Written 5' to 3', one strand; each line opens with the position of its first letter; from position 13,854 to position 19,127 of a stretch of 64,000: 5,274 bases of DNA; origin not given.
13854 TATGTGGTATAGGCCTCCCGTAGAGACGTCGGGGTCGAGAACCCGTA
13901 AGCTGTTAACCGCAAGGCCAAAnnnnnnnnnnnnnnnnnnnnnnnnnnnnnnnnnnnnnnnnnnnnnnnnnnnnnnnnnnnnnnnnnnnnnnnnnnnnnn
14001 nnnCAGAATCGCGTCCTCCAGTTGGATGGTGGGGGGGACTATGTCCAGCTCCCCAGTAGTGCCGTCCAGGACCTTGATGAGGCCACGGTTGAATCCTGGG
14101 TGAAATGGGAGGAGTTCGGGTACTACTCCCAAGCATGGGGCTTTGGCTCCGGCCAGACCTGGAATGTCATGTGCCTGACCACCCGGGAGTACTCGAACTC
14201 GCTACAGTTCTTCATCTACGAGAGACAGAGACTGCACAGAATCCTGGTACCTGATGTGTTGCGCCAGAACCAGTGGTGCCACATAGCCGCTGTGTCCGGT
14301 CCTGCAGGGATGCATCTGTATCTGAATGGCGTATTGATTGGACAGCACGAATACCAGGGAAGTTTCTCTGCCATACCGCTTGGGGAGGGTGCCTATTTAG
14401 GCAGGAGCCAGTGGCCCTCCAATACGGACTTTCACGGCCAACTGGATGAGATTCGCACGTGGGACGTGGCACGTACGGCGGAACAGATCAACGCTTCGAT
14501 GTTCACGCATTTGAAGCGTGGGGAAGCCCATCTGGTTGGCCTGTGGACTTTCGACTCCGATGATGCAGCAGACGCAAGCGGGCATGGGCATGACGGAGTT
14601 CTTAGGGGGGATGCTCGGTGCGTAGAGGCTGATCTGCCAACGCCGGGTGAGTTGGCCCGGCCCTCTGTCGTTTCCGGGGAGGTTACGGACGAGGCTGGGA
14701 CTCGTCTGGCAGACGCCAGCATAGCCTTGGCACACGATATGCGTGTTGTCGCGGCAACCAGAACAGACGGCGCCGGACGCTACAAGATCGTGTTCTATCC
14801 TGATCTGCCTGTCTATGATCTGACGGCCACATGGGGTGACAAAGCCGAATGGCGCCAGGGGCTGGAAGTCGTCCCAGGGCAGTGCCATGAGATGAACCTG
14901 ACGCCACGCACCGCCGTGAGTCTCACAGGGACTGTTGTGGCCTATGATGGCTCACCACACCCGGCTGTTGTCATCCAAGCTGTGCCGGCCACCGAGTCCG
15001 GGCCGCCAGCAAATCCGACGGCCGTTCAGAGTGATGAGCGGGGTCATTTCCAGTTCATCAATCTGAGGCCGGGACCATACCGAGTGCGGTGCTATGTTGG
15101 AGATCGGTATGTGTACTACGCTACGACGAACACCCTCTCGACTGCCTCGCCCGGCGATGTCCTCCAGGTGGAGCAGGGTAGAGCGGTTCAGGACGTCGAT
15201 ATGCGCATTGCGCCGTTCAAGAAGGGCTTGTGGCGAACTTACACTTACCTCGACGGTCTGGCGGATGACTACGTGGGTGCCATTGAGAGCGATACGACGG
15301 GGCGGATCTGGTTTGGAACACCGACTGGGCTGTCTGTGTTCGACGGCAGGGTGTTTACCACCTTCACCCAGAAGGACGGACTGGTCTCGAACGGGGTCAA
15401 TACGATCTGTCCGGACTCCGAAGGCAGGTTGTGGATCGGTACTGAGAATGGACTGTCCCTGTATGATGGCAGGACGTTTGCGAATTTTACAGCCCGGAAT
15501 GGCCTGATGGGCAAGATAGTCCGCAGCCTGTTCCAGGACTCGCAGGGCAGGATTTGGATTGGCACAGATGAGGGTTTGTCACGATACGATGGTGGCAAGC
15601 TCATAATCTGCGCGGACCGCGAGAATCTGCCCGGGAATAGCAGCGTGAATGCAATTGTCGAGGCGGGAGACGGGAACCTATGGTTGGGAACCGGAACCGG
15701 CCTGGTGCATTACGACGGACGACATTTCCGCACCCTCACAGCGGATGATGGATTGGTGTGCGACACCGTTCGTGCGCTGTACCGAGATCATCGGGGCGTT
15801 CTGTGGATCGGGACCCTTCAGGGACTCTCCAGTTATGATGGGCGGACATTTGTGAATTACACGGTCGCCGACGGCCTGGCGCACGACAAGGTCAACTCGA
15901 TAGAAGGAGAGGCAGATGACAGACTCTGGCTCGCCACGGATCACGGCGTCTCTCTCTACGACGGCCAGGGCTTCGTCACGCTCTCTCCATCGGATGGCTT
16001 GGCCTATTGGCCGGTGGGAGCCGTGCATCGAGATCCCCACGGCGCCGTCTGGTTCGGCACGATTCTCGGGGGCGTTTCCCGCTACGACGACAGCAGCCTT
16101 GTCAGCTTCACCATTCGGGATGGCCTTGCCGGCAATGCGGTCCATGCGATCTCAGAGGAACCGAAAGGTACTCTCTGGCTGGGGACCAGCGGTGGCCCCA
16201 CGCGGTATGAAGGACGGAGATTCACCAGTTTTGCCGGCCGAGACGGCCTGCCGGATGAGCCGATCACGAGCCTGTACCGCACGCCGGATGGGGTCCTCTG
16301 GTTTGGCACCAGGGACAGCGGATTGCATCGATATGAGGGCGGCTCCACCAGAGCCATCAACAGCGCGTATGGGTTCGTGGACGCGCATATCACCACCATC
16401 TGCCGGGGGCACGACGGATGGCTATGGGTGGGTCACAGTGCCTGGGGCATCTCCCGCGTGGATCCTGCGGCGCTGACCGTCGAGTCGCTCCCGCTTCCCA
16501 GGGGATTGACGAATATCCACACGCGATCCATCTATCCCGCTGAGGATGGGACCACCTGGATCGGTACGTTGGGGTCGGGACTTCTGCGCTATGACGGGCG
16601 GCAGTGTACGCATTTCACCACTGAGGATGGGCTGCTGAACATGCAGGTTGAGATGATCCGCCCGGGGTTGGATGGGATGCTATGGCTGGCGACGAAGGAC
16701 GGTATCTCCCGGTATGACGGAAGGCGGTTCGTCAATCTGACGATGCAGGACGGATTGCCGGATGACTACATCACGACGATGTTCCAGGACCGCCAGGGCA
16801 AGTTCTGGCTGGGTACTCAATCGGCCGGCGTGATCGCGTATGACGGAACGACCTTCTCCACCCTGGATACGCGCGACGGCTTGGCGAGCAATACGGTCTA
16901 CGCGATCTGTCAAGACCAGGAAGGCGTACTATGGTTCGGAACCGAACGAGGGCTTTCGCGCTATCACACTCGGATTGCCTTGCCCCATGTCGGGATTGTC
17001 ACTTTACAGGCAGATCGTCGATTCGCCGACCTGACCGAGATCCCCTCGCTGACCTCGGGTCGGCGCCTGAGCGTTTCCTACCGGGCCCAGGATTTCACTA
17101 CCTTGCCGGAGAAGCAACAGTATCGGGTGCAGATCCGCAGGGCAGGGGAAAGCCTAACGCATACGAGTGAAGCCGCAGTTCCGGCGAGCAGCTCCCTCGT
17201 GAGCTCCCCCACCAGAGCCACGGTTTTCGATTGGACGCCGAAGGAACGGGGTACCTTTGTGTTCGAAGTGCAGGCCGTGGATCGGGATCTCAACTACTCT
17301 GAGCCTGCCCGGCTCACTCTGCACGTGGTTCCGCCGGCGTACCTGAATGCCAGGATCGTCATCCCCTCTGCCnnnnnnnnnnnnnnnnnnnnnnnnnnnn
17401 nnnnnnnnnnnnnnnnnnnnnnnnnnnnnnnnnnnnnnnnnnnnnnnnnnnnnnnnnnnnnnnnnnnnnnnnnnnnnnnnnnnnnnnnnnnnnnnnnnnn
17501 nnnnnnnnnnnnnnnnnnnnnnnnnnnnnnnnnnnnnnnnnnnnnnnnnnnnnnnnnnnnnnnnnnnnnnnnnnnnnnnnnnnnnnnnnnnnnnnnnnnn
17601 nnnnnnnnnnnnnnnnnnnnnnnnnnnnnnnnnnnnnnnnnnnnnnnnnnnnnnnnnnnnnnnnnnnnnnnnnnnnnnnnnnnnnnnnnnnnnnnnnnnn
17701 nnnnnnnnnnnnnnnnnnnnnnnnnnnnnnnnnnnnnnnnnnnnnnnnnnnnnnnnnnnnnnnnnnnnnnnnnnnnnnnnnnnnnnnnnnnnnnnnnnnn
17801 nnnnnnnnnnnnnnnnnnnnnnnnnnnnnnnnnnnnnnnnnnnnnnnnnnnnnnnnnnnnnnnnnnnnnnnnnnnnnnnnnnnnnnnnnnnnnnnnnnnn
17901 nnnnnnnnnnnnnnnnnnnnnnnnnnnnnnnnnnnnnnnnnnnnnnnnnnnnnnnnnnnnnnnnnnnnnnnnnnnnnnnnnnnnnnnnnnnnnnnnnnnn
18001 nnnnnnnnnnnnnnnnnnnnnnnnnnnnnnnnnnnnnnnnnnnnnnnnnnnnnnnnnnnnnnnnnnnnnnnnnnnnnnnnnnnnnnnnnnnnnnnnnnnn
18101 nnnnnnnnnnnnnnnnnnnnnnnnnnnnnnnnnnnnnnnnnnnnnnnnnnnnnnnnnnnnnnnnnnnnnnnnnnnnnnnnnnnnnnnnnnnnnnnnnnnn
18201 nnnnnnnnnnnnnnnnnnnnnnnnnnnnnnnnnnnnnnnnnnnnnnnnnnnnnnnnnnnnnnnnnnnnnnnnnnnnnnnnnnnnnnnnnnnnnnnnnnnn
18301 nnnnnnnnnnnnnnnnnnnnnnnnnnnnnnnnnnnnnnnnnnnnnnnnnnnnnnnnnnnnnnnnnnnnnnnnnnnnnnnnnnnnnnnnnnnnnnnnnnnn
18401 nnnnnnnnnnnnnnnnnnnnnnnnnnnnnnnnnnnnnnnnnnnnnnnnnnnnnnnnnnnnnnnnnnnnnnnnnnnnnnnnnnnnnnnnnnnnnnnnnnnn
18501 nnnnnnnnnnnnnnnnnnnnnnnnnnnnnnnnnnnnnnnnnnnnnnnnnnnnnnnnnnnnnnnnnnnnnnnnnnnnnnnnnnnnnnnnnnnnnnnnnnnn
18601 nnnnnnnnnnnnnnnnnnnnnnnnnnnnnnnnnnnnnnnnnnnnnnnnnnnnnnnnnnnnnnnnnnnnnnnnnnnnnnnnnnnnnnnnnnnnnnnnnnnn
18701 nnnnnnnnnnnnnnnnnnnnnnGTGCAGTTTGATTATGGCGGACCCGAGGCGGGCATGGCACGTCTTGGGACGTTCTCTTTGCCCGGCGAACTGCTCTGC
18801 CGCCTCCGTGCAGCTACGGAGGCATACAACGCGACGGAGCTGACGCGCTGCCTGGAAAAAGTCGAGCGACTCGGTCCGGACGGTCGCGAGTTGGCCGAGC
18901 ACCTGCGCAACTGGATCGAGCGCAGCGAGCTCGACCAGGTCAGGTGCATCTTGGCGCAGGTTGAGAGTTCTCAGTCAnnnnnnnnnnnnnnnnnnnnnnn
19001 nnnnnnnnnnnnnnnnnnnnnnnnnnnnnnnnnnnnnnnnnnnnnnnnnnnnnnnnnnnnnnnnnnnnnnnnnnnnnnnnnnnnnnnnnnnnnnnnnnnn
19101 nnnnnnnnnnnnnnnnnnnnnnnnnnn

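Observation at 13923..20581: HTCS-style glycan-sensor architecture wired to a separate sigma-54 activator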

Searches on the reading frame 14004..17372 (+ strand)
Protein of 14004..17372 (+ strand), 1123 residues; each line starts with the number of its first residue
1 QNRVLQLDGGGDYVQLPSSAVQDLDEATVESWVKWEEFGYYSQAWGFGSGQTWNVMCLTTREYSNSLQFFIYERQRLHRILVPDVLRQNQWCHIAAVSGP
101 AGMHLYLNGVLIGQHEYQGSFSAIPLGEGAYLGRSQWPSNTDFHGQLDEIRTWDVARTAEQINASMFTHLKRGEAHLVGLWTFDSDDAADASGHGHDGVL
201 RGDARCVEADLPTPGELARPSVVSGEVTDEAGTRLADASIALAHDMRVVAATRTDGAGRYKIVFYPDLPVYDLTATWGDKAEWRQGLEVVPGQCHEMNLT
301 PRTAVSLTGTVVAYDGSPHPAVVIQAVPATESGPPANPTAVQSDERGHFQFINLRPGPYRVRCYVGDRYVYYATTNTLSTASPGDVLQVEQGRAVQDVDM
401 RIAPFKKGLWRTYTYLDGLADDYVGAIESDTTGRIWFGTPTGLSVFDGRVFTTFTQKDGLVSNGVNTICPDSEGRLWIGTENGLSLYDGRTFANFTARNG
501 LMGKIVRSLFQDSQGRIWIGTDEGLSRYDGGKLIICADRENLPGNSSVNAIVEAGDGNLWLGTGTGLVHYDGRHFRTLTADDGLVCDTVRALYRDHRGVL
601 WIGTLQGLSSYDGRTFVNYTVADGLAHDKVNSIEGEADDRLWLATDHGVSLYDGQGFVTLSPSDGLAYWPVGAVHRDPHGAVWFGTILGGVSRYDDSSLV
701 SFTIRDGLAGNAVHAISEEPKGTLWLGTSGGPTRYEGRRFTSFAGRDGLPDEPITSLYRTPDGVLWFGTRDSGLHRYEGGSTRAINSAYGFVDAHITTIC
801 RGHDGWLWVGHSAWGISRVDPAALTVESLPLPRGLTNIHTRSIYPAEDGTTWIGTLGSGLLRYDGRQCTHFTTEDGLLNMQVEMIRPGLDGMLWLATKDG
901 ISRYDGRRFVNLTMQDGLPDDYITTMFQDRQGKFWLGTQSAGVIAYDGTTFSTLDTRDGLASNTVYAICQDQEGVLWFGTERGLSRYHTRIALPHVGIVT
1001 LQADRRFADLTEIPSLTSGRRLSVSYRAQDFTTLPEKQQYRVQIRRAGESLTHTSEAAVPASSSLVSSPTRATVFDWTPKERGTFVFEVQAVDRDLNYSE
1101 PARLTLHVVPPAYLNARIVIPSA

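Call 61: predict_structure(alignment_id=A3)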
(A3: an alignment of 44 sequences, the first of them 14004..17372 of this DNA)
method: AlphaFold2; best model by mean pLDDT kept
length: 1123 residues; sequences in the alignment: 44
mean_pLDDT: 89.3   pTM: 0.80
mean pLDDT of the five models: 89.3, 88.8, 88.4, 87.8, 87.1
residues with pLDDT >= 90: 748; 70-90: 315; 50-70: 38; < 50: 22
segments of 3 or more residues with pLDDT < 50: 376-381, 1052-1063
pLDDT, mean of each block of 10 residues (from residue 1): 90 89 86 92 90 89 89 89 92 94 95 87 68 89 94 93 90 86 92 90 94 91 94 93 84 91 89 89 88 92 89 94 88 65 93 87 89 62 77 88 92 95 96 92 92 96 97 94 94 91 93 94 89 82 81 93 92 87 90 93 96 92 91 90 96 92 93 92 95 93 95 94 93 91 91 95 94 92 91 94 93 92 89 78 92 94 89 95 92 94 94 92 95 94 93 94 97 94 94 88 89 87 92 90 79 34 60 91 91 92 92 65 48
secondary structure, 60 per line:
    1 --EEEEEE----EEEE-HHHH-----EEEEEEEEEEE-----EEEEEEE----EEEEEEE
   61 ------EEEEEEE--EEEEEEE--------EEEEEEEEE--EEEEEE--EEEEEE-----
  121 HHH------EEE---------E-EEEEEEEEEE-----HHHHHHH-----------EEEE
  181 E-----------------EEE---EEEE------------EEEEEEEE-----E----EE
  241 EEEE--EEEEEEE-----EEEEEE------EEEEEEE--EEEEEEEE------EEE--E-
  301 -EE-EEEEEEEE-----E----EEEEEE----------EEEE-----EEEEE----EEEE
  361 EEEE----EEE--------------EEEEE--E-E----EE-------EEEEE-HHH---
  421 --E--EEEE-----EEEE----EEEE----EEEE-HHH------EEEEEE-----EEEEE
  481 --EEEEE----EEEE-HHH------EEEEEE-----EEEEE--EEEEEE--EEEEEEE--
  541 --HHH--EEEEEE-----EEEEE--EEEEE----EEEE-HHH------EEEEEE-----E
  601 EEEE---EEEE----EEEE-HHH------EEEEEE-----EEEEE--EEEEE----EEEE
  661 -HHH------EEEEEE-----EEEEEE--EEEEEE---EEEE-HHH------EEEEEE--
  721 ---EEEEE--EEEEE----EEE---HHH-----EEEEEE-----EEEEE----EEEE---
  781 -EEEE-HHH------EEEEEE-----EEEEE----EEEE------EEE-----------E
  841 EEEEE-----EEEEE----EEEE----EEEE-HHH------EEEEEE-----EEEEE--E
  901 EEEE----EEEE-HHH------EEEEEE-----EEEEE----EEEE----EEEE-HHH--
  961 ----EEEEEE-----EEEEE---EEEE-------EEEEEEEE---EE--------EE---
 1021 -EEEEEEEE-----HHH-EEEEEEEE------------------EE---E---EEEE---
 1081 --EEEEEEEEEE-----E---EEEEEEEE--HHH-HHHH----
elements in order (helices of 4 or more, strands of 3 or more residues): E3-8 E13-16 H18-21 E27-37 E43-49 E54-60 E67-73 E76-82 E91-99 E102-107 E110-115 E130-132 E144-153 H159-165 E177-181 E199-201 E205-208 E221-228 E239-244 E247-253 E259-264 E271-277 E280-287 E294-296 E305-312 E323-328 E339-342 E348-352 E357-364 E369-371 E386-390 E409-413 E426-429 E435-438 E443-446 E451-454 E465-470 E476-480 E483-487 E492-495 E506-511 E517-521 E524-529 E532-538 E548-553 E559-563 E566-570 E575-578 E589-594 E600-604 E608-611 E616-619 E630-635 E641-645 E648-652 E657-660 E671-676 E682-687 E690-695 E699-702 E713-718 E724-728 E731-735 E740-742 E754-759 E765-769 E774-777 E782-785 E796-801 E807-811 E816-819 E826-828 E840-845 E851-855 E860-863 E868-871 E882-887 E893-897 E900-904 E909-912 E923-928 E934-938 E943-946 E951-954 E965-970 E976-980 E984-987 E995-1002 E1022-1029 E1039-1046 E1074-1077 E1083-1092 E1102-1109 H1116-1119

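Call 63: fold_search(model_id=the predicted structure, library=pdb)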
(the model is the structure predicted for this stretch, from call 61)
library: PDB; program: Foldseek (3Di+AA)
matches with E <= 10: 1947; with E <= 0.001: 750
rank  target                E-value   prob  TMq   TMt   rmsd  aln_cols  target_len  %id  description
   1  4a2m_A                4.1e-42  1.00  0.44  0.62   7.5       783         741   22  Structure of the periplasmic domain of the heparin and heparan sulphate sensing hybrid two component system BT4663 in  (released 2012-05-02)
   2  4a2m_D                5.0e-42  1.00  0.45  0.63   7.5       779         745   21  Structure of the periplasmic domain of the heparin and heparan sulphate sensing hybrid two component system BT4663 in  (released 2012-05-02)
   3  4a2m_B                1.6e-41  1.00  0.45  0.62   7.5       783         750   21  Structure of the periplasmic domain of the heparin and heparan sulphate sensing hybrid two component system BT4663 in  (released 2012-05-02)
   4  4a2m_C                1.3e-40  1.00  0.44  0.62   7.6       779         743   21  Structure of the periplasmic domain of the heparin and heparan sulphate sensing hybrid two component system BT4663 in  (released 2012-05-02)
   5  4a2l_D                3.0e-40  1.00  0.45  0.63   7.8       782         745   21  Structure of the periplasmic domain of the heparin and heparan sulphate sensing hybrid two component system BT4663 in  (released 2012-05-02)
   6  4a2l_C                6.2e-40  1.00  0.44  0.62   8.0       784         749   20  Structure of the periplasmic domain of the heparin and heparan sulphate sensing hybrid two component system BT4663 in  (released 2012-05-02)
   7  4a2l_A                9.0e-40  1.00  0.44  0.61   7.9       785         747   21  Structure of the periplasmic domain of the heparin and heparan sulphate sensing hybrid two component system BT4663 in  (released 2012-05-02)
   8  4a2l_F                1.4e-39  1.00  0.44  0.61   7.9       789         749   20  Structure of the periplasmic domain of the heparin and heparan sulphate sensing hybrid two component system BT4663 in  (released 2012-05-02)
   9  3v9f_A                5.0e-39  1.00  0.48  0.69   6.6       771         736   22  Crystal Structure of the extracellular domain of the putative hybrid two component system BT3049 from B. thetaiotaomic (released 2012-03-14)
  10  4a2l_B                9.2e-39  1.00  0.44  0.62   7.7       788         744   21  Structure of the periplasmic domain of the heparin and heparan sulphate sensing hybrid two component system BT4663 in  (released 2012-05-02)
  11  4a2l_E                1.5e-38  1.00  0.44  0.62   7.9       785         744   21  Structure of the periplasmic domain of the heparin and heparan sulphate sensing hybrid two component system BT4663 in  (released 2012-05-02)
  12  3ott_B                1.8e-31  1.00  0.29  0.43  16.6       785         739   18  Crystal Structure of the extracellular domain of the putative one component system BT4673 from B. thetaiotaomicron (released 2011-08-10)
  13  3ott_A                8.6e-31  1.00  0.29  0.43  16.9       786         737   18  Crystal Structure of the extracellular domain of the putative one component system BT4673 from B. thetaiotaomicron (released 2011-08-10)
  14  3va6_B                4.4e-30  1.00  0.30  0.44  16.5       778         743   19  Crystal Structure of the extracellular domain of the putative hybrid two component system BT4673 from B. thetaiotaomic (released 2012-06-13)
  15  3va6_A                6.7e-30  1.00  0.30  0.43  17.0       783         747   19  Crystal Structure of the extracellular domain of the putative hybrid two component system BT4673 from B. thetaiotaomic (released 2012-06-13)
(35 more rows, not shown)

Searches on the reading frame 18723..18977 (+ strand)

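Call 17: search_protein_families(library=pfam, proteins=[window:18723-18977:+], max_evalue=10)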
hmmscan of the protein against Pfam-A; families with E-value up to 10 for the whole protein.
seq(85 aa): 2 families
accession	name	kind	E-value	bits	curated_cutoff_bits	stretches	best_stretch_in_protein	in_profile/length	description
PF07962.17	Swi3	-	0.11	12.9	25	1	35-67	50-81/83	Replication Fork Protection Component Swi3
PF24722.1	DUF7674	-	0.19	12.3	27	0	22-50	31-59/111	Domain of unknown function (DUF7674)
